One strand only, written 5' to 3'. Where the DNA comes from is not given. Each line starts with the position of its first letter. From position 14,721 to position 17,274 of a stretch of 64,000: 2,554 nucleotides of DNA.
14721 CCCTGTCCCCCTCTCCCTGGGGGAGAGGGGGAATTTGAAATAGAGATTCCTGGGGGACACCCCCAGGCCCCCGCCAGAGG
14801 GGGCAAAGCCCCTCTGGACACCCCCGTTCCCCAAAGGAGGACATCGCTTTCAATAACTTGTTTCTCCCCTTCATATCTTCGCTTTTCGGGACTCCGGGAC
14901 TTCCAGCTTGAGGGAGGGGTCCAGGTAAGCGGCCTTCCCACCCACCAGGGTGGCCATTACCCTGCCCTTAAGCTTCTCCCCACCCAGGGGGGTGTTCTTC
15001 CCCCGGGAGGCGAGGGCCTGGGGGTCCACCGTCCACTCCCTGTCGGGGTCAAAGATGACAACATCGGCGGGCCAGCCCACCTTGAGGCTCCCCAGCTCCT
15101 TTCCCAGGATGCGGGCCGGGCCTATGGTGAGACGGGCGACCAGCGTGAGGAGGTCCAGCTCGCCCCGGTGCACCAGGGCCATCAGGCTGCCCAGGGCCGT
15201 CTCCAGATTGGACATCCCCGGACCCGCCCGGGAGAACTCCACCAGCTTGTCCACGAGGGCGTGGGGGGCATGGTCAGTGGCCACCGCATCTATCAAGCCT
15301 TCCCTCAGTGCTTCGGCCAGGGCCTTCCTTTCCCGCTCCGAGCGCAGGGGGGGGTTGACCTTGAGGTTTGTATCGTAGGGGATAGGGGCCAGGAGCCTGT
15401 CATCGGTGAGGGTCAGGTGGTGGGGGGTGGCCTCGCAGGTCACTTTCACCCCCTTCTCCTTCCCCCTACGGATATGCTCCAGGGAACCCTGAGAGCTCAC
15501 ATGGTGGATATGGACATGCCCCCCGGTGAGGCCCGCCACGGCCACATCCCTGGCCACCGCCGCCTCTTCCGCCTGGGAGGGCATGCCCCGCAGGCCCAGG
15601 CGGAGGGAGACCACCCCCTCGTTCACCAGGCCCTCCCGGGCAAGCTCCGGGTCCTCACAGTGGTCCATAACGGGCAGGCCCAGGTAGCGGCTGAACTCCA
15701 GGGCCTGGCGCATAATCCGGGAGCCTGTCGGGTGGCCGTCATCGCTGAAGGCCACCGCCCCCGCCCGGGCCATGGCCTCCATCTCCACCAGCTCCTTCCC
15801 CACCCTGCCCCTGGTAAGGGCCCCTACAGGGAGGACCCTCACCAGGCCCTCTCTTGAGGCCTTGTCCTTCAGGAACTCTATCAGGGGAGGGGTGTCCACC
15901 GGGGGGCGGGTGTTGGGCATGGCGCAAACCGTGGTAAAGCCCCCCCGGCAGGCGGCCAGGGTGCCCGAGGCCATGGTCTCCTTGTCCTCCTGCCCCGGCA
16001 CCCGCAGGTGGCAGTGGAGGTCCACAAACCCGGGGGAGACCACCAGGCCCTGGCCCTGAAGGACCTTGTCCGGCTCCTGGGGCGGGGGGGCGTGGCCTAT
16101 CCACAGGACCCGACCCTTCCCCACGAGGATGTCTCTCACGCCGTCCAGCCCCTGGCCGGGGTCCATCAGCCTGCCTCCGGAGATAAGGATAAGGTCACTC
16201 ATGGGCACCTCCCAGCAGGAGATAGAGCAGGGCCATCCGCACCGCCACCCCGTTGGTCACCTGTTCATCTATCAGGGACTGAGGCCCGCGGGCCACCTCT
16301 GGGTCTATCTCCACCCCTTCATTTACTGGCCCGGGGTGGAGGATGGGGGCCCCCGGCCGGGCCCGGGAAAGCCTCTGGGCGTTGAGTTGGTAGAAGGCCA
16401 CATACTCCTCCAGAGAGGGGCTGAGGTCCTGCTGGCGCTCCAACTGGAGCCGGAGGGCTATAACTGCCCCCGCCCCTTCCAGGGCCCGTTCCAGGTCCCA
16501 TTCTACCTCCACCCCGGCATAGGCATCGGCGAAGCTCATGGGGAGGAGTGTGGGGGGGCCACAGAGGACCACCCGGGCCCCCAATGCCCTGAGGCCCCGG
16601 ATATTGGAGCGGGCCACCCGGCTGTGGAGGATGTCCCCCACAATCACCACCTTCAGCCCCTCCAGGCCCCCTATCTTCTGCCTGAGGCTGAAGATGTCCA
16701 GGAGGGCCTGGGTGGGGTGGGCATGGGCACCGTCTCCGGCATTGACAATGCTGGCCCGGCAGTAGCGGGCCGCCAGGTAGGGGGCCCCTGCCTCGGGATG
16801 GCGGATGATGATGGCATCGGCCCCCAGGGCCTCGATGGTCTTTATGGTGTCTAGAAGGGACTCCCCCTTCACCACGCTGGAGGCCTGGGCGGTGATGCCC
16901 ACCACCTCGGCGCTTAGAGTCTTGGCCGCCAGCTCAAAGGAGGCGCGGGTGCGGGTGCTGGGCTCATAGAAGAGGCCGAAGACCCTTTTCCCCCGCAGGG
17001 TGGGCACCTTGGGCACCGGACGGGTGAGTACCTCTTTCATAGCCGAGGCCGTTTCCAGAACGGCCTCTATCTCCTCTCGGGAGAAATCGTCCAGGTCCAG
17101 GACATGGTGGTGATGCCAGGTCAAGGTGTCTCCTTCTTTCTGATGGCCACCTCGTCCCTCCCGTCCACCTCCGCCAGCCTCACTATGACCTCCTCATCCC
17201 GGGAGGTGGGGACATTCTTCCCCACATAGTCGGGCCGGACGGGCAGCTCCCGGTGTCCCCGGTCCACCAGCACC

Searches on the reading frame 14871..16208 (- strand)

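Call 59: search_protein_families(library=pfam, proteins=[window:14871-16208:-], max_evalue=0.00001)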
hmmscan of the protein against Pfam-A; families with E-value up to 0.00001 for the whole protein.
window:14871-16208:- (445 aa): 3 families
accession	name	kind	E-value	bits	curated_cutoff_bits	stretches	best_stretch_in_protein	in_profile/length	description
PF01979.26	Amidohydro_1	-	1e-30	107.6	25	1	56-426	1-344/345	Amidohydrolase family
PF07969.17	Amidohydro_3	-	2.8e-15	57.2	29.7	1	217-427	294-471/472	Amidohydrolase family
PF12890.13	DHOase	-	4.1e-08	33.9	21.2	1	56-240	3-140/142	Dihydro-orotase-like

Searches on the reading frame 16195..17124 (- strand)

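Call 59: search_protein_families(library=pfam, proteins=[window:16195-17124:-], max_evalue=0.00001)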
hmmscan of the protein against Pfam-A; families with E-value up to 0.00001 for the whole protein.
window:16195-17124:- (309 aa): 2 families
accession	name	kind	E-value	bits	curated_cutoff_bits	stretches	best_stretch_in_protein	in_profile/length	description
PF02729.26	OTCace_N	-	6e-43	146.9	29.9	1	7-148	2-147/148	Aspartate/ornithine carbamoyltransferase, carbamoyl-P binding domain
PF00185.30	OTCace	-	9.8e-25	87.9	29.4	1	155-303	1-157/157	Aspartate/ornithine carbamoyltransferase, Asp/Orn binding domain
